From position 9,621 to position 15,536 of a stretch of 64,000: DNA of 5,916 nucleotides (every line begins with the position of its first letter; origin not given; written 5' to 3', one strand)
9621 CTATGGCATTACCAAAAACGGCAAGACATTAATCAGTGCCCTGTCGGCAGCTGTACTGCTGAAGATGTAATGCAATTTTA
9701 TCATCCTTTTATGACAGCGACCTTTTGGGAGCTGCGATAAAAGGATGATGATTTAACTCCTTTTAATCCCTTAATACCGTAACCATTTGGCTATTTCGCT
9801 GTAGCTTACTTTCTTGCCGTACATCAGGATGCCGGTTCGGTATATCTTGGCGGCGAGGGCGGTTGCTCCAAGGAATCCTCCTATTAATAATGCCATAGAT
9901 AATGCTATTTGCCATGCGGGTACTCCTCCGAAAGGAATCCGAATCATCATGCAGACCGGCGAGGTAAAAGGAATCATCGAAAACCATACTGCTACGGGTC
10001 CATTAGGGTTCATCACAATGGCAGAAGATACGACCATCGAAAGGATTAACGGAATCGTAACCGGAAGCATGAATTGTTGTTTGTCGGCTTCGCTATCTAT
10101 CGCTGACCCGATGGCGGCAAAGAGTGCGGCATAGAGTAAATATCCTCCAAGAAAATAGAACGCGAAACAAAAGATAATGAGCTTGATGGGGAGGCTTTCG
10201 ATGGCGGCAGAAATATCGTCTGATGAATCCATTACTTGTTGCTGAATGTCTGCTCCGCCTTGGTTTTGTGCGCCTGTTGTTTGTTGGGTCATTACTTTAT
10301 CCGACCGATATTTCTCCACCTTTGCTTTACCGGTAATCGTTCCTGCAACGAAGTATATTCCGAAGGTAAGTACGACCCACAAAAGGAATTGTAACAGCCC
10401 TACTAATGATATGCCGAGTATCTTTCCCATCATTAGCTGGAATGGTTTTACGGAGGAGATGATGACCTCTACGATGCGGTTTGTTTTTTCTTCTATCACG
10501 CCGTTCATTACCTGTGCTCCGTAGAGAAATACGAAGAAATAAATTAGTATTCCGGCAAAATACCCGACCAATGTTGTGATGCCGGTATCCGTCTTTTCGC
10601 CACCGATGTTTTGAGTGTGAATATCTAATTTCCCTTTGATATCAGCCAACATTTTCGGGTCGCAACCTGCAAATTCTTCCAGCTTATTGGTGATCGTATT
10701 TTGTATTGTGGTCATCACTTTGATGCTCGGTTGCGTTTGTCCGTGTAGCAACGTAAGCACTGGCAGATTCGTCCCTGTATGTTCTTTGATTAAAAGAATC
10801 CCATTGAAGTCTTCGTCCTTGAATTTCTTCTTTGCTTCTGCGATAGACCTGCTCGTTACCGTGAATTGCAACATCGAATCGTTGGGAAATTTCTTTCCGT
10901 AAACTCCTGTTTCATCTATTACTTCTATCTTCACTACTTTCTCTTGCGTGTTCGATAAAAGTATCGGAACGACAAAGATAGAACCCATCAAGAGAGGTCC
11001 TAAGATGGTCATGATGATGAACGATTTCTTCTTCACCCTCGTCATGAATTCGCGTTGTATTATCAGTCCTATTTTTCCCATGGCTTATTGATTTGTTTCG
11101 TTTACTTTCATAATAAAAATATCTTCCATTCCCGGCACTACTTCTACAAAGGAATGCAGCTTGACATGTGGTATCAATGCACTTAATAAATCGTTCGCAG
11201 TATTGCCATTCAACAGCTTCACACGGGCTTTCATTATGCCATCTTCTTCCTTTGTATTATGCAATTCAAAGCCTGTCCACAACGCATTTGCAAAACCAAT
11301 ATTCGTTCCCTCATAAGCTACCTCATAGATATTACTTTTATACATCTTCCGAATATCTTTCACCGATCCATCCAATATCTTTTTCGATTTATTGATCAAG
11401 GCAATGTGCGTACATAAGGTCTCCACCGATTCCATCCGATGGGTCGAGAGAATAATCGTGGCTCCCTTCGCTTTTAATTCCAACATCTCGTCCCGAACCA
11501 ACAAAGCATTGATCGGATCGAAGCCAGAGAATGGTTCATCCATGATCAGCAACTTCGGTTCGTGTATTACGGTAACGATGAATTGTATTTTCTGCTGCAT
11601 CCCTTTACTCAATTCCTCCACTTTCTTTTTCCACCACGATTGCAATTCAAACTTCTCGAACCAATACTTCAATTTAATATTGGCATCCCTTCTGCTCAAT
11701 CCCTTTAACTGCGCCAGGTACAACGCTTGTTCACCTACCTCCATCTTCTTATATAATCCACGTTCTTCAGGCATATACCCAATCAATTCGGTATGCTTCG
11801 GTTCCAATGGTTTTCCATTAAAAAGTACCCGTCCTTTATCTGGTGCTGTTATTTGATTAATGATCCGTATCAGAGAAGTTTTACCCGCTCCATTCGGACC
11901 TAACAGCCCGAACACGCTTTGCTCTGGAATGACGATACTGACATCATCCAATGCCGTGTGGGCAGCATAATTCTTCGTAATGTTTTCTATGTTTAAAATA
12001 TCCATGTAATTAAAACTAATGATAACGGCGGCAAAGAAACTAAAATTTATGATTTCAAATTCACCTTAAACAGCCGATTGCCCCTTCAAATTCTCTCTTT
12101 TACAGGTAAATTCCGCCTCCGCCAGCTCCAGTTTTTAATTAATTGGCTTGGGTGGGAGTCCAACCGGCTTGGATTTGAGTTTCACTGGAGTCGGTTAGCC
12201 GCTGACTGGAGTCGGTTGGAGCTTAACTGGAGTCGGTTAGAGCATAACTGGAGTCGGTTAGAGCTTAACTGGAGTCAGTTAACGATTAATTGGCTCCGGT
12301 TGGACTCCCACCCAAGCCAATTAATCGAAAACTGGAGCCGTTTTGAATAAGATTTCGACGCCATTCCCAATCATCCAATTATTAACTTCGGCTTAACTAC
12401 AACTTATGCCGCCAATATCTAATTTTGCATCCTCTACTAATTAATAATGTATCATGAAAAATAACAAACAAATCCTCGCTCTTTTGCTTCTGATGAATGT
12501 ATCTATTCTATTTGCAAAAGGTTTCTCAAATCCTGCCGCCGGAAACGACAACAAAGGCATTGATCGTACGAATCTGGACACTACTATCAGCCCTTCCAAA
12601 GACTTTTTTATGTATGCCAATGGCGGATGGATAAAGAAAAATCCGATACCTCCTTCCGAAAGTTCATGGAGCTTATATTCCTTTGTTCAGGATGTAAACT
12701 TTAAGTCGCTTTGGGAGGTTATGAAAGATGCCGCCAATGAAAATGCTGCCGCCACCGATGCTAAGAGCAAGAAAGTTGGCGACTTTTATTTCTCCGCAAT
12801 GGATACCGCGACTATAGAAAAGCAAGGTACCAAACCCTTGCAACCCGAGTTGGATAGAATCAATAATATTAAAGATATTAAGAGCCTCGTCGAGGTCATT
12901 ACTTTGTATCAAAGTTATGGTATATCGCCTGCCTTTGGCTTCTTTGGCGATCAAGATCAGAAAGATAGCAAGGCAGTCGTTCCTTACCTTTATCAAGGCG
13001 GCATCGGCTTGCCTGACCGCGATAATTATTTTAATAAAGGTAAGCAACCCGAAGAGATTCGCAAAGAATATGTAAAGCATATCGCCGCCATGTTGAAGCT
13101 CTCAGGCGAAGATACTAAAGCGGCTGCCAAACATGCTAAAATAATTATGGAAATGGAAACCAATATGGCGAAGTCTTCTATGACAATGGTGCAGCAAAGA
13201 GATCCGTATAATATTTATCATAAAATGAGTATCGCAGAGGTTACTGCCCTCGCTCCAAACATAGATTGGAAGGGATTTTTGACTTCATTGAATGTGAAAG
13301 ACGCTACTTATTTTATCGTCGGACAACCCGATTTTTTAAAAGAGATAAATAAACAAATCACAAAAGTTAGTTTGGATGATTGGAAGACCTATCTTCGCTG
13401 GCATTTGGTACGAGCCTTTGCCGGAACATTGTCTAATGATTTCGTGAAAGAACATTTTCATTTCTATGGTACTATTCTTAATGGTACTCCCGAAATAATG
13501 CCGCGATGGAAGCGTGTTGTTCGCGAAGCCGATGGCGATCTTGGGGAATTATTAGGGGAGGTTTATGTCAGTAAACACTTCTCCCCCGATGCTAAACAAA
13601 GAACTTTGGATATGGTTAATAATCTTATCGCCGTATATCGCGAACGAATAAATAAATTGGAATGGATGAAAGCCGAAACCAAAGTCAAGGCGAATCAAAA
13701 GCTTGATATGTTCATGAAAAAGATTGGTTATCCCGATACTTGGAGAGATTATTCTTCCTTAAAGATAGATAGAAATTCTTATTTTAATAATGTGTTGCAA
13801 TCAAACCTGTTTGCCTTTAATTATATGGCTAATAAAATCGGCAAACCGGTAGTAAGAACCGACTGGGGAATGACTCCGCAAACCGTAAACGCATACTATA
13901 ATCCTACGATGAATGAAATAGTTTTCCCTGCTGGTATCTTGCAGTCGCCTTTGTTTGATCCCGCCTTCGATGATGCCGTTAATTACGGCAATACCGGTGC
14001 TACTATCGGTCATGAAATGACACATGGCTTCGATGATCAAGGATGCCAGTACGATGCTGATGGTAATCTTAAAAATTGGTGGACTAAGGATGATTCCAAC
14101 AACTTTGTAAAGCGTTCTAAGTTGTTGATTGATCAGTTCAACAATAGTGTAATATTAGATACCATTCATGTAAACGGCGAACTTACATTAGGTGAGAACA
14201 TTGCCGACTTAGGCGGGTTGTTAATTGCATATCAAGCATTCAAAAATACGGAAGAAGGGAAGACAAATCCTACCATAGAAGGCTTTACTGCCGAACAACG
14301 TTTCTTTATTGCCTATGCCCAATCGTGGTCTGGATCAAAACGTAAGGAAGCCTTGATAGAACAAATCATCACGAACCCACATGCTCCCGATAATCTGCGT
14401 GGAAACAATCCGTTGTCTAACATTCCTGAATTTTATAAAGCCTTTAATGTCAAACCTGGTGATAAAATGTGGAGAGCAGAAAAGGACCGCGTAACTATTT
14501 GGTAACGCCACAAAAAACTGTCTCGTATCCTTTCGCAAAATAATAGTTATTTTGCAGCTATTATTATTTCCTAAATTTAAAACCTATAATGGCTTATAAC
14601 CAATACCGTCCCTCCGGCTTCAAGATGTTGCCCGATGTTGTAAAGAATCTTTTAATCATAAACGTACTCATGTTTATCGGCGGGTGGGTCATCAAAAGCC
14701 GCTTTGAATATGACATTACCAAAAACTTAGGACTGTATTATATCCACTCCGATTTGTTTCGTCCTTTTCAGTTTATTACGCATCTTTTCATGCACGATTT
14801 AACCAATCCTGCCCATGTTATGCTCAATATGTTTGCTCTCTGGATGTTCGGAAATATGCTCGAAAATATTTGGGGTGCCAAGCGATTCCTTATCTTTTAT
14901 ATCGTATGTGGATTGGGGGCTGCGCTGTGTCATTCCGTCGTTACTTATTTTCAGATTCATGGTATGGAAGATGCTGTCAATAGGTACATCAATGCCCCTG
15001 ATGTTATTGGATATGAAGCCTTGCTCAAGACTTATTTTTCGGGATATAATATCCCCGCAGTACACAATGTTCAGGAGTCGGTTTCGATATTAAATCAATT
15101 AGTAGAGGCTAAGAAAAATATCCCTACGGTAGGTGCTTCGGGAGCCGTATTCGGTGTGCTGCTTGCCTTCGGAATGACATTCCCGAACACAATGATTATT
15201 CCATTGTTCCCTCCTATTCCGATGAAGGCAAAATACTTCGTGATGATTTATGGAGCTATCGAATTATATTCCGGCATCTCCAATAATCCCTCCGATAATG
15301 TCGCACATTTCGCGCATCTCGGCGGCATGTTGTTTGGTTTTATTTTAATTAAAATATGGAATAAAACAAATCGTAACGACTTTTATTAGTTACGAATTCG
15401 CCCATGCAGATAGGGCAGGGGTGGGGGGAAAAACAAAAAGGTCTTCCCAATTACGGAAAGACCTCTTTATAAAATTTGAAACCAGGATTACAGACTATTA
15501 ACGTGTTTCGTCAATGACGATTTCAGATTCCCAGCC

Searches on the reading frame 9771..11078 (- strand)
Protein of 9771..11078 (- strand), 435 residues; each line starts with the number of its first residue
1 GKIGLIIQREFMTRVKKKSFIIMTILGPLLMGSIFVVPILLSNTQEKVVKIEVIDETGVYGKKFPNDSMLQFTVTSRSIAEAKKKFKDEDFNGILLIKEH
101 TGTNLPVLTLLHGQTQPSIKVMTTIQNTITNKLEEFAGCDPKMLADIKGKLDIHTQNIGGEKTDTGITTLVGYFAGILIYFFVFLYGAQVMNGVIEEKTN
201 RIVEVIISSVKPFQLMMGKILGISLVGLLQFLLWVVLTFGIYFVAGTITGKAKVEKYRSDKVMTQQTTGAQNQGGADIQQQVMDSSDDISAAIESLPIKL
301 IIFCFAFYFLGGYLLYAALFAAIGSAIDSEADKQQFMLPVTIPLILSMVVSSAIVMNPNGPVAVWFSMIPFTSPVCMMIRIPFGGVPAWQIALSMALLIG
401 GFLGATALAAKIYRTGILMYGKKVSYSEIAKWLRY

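Call 60: search_protein_families(library=pfam, proteins=[window:9771-11078:-])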
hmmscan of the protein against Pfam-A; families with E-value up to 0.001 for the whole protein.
window:9771-11078:- (435 aa): 2 families
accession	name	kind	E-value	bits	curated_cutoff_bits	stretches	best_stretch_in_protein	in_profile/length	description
PF12698.13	ABC2_membrane_3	-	2.3e-60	204.9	31.6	1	18-410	1-346/347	ABC-2 family transporter protein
PF12679.13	ABC2_membrane_2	-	6.4e-08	32.6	27.2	1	6-362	3-214/283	ABC-2 family transporter protein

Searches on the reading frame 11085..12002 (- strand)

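Call 60: search_protein_families(library=pfam, proteins=[window:11085-12002:-])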
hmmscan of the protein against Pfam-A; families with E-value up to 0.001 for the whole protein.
window:11085-12002:- (305 aa): 4 families
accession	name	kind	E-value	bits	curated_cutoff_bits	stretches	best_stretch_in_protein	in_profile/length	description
PF00005.33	ABC_tran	-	9.8e-27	94.7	25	1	18-158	1-136/137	ABC transporter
PF13304.12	AAA_21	-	4.3e-14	53.7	27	1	129-188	236-298/304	AAA domain, putative AbiEii toxin, Type IV TA system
PF13732.12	DrrA1-3_C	-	4.5e-13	50.2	27.4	1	212-300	1-81/81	ATP-binding protein DrrA1-3-like, C-terminal domain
PF13476.12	AAA_23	-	0.0009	20.4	27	0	11-53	6-44/201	AAA domain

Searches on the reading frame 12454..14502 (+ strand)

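Call 60: search_protein_families(library=pfam, proteins=[window:12454-14502:+])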
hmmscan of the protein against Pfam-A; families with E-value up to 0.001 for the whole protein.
window:12454-14502:+ (683 aa): 2 families
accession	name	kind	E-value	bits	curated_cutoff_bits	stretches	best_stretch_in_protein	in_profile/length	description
PF05649.18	Peptidase_M13_N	-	8.9e-121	404.3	32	1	47-427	1-381/381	Peptidase family M13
PF01431.27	Peptidase_M13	-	2.5e-74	249.8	24.5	1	479-680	1-205/205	Peptidase family M13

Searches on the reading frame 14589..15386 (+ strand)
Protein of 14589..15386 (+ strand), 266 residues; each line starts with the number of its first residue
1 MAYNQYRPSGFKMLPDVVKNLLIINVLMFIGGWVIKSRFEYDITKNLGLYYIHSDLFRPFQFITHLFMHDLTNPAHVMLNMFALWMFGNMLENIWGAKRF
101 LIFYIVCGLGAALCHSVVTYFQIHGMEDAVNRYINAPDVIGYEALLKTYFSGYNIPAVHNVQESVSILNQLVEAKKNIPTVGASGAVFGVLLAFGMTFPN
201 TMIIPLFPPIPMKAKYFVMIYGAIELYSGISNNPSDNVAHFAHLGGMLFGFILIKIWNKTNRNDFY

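Call 61: search_protein_families(library=pfam, proteins=[window:14589-15386:+])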
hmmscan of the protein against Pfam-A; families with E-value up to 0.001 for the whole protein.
window:14589-15386:+ (266 aa): 2 families
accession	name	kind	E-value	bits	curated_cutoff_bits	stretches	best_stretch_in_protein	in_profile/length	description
PF01694.28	Rhomboid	-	1.3e-23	84.3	22.6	2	166-256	55-139/143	Rhomboid domain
PF08551.15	DUF1751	-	3e-08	34.6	22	1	57-122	6-69/99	Eukaryotic integral membrane protein (DUF1751)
